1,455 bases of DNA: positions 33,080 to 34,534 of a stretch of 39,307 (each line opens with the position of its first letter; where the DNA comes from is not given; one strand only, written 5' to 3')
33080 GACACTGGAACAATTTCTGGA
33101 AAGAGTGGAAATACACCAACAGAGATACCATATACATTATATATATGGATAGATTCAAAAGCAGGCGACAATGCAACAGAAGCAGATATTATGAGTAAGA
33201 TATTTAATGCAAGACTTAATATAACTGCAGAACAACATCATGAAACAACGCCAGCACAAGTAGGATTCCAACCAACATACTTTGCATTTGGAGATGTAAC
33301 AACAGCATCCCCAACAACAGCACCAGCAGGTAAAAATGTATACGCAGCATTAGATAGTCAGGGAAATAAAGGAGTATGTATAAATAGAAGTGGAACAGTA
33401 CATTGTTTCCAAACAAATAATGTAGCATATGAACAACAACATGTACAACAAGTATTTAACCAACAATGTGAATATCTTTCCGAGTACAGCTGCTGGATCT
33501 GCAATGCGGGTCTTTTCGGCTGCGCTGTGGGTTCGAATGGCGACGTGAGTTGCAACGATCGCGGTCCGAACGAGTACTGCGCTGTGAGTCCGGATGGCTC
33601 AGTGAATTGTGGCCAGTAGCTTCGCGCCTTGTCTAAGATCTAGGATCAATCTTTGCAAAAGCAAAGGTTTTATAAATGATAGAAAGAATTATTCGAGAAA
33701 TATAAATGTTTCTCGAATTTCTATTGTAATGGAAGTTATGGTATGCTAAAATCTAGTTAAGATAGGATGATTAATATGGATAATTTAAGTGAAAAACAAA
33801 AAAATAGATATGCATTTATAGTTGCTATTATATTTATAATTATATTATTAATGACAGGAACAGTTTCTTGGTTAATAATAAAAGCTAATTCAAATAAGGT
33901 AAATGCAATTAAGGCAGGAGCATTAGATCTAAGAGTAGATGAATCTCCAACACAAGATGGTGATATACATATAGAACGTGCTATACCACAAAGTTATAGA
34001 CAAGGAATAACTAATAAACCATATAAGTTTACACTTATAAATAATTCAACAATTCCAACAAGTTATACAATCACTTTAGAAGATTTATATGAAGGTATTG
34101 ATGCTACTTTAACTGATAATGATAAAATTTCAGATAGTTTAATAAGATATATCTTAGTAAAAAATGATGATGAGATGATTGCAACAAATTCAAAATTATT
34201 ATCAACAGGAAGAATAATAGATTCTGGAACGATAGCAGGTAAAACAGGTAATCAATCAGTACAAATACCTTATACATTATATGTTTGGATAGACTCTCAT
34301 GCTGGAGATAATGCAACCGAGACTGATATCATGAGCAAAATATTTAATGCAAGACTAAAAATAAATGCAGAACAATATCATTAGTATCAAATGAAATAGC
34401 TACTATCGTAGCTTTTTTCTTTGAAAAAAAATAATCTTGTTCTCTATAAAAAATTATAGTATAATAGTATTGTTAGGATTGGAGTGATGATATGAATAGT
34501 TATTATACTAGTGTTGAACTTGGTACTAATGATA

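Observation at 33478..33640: Sharp 30% to 60% G+C jump with foreign codon usage inside the 3' end of a surface-protein gene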

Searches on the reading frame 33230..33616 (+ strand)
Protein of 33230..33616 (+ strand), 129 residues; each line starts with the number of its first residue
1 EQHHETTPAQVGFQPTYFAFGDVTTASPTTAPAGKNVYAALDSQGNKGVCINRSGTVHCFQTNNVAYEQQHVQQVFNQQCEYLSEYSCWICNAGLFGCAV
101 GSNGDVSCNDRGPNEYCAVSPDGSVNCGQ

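Call 69: search_protein_representatives(protein=window:33230-33616:+)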
Query: 129 residues. Proteins with E-value up to 0.001 (for the whole library): 179; up to 1e-10: 64; up to 1e-30: 5. The best 150 are listed.
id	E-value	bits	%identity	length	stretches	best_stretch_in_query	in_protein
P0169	2.6e-38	147.6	62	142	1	2-128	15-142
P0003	8.8e-34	133.0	59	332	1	1-127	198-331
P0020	8.7e-33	129.8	60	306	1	14-128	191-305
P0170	1.3e-32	129.2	57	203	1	13-127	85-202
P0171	3.7e-31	124.5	59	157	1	11-127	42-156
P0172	4.8e-27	111.2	48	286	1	7-127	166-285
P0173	3.4e-25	105.2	46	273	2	46-129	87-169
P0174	3.0e-24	102.1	63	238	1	10-96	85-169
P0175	6.7e-24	101.0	49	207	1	9-127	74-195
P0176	9.6e-24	100.5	48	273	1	6-127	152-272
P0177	6.2e-22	94.6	42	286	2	14-127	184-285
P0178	1.1e-20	90.6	50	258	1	14-128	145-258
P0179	7.1e-20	88.0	44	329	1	12-123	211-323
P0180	1.5e-19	86.9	47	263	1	5-128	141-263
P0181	1.9e-19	86.6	48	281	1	11-127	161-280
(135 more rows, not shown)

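Call 76: predict_structure(alignment_id=A2)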
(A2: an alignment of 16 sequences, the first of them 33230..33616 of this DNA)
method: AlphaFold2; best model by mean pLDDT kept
length: 129 residues; sequences in the alignment: 16
mean_pLDDT: 91.1   pTM: 0.83
mean pLDDT of the five models: 91.1, 90.3, 90.1, 90.0, 89.1
residues with pLDDT >= 90: 113; 70-90: 5; 50-70: 2; < 50: 9
segments of 3 or more residues with pLDDT < 50: 1-9
pLDDT, mean of each block of 10 residues (from residue 1): 43 90 98 97 97 94 95 91 94 96 97 96 97
secondary structure, 60 per line:
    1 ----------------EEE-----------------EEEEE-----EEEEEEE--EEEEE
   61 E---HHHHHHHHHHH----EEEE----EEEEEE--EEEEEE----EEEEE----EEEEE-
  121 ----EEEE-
elements in order: E17-19 E37-41 E47-53 E56-61 H65-75 E80-83 E88-93 E96-101 E106-110 E115-119 E125-128

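Call 78: fold_search(model_id=the predicted structure, library=pdb)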
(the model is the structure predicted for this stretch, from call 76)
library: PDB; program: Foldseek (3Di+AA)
matches with E <= 10: 1110; with E <= 0.001: 0
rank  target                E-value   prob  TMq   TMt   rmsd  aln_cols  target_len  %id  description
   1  6n45_A                4.6e-02  0.77  0.31  0.20  18.1       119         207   13  Crystal structure of the cryptic polo box domain of human activated Plk4 variant 1 (released 2019-09-04)
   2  8xpg_B                4.8e-02  0.75  0.30  0.18  17.6       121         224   12  The Crystal Structure of polo box domain of Plk4 from Biortus. (released 2024-03-06)
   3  4hco_B                5.7e-02  0.47  0.24  0.14  13.5       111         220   11  Human Plk1-PBD in complex with Thymoquinone at the phophopeptide binding site (released 2012-10-10)
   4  1umw_A                6.0e-02  0.38  0.23  0.14  13.4       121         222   12  Structure of a human Plk1 Polo-box domain/phosphopeptide complex (released 2003-10-16)
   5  4e9c_A                6.7e-02  0.41  0.23  0.14  12.6       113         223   15  The structure of the polo-box domain (PBD) of polo-like kinase 1 (Plk1) in complex with LDPPLHSpTA phosphopeptide (released 2012-10-10)
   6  6mf4                  6.7e-02  0.25  0.24  0.13  14.9       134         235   10  Crystal structure of the polo-box domain of Cdc5 from budding yeast. (released 2020-02-19)
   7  2ogq                  7.1e-02  0.25  0.24  0.15  16.4       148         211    9  Molecular and structural basis of Plk1 substrate recognition: Implications in centrosomal localization (released 2007-02-13)
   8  9qmo                  8.4e-02  0.44  0.24  0.14  12.6       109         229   12  PLK1 PBD apo protein at 1.6A (released 2026-02-25)
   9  4h5x_B                8.8e-02  0.38  0.23  0.14  12.6       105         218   11  human Plk1-PBD with a glycerol bound at the phophopeptide binding site (released 2012-10-03)
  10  4lkm_C                8.8e-02  0.23  0.22  0.14  13.4       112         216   11  Crystal structure of Plk1 Polo-box domain in complex with PL-74 (released 2013-12-11)
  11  4x9v_A                9.4e-02  0.35  0.24  0.15  13.2       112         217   11  PLK-1 polo-box domain in complex with Bioactive Imidazolium-containing phosphopeptide macrocycle 3C (released 2015-07-29)
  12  1q4k_C                9.4e-02  0.33  0.23  0.14  12.7        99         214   14  The polo-box domain of Plk1 in complex with a phospho-peptide (released 2003-11-11)
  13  9lvk_E                1.0e-01  0.08  0.15  0.09  13.1       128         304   10  Cryo-EM structure of CASTOR1 bound human GATOR2 complex (released 2025-08-13)
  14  4hab_C                1.1e-01  0.33  0.24  0.17  12.9       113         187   14  Crystal structure of Plk1 Polo-box domain in complex with PL-49 (released 2013-04-03)
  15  9lvk_Q                1.1e-01  0.07  0.15  0.08  13.9       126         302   12  Cryo-EM structure of CASTOR1 bound human GATOR2 complex (released 2025-08-13)
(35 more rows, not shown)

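Call 83: fold_search(model_id=the predicted structure, library=viral)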
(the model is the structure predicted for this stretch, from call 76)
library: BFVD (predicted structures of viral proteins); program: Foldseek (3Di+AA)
matches with E <= 10: 1045; with E <= 0.001: 0
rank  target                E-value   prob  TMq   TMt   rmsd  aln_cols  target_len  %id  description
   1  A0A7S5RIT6            5.9e-02  0.21  0.23  0.18  11.8       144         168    6  (no name in the UniProt tables at hand)
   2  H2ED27                6.2e-02  0.30  0.23  0.19  14.6       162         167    7  Uncharacterized protein [Moumouvirus sp. 'Monve']
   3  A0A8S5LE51            7.8e-02  0.63  0.25  0.24  12.1        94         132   18  YfaZ [Podoviridae sp. ct4s49]
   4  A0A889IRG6            8.2e-02  0.54  0.30  0.24  12.7       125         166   11  (no name in the UniProt tables at hand)
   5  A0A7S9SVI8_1          9.2e-02  0.60  0.23  0.04  10.4        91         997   10  (no name in the UniProt tables at hand)
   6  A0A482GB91            1.1e-01  0.15  0.18  0.06  16.3       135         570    6  (no name in the UniProt tables at hand)
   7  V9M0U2                1.1e-01  0.11  0.19  0.09  17.6       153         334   10  Uncharacterized protein [Vibrio phage VP4B]
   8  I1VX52                1.4e-01  0.28  0.27  0.24   9.7       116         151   10  (no name in the UniProt tables at hand)
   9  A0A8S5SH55            1.4e-01  0.13  0.18  0.12  15.3       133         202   14  Uncharacterized protein [Siphoviridae sp. ctxvK3]
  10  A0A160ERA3            1.5e-01  0.20  0.23  0.08  15.9       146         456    5  BTB/POZ domain-containing protein [Powai lake megavirus]
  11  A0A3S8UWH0            1.5e-01  0.15  0.22  0.17  12.3       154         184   10  Putative lectin [Megavirus baoshan]
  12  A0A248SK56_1          1.7e-01  0.10  0.19  0.04  12.7       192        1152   13  (no name in the UniProt tables at hand)
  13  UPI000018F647         1.8e-01  0.28  0.30  0.14  15.0       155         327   10  (no name look-up for this kind of identifier)
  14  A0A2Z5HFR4            1.9e-01  0.16  0.23  0.17  16.1       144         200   12  (no name in the UniProt tables at hand)
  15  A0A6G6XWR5            2.0e-01  0.18  0.20  0.21  11.8        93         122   11  (no name in the UniProt tables at hand)
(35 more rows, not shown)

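Call 85: search_solved_structures(query=A2, max_evalue=1)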
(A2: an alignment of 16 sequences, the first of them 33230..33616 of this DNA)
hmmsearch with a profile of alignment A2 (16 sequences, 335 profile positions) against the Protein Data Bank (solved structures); distinct sequences matched with E-value up to 1: 1.
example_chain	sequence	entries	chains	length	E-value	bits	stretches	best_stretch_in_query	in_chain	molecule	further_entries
3i9f_A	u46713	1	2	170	0.14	14.2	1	100-194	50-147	Putative type 11 methyltransferase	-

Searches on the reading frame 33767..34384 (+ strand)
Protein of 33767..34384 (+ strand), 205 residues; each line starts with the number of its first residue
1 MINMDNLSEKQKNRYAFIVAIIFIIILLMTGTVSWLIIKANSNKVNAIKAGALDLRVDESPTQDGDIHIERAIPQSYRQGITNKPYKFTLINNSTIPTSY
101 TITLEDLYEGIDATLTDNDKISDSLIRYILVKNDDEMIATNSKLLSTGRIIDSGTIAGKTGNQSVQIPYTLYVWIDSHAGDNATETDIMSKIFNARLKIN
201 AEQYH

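Call 7: search_protein_families(library=pfam, proteins=[window:33767-34384:+], max_evalue=1)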
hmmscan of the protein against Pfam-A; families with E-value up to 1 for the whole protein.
window:33767-34384:+ (205 aa): 0 families

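Call 48: search_protein_families(library=ncbifam, proteins=[window:33767-34384:+], max_evalue=0.1)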
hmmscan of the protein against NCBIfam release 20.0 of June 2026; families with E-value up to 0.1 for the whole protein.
window:33767-34384:+ (205 aa): 1 family
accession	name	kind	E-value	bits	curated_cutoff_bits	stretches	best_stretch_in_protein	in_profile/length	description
NF006283.1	PRK08455.1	equivalog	0.023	14.3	187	1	8-57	12-61/182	flagellar basal body-associated protein FliL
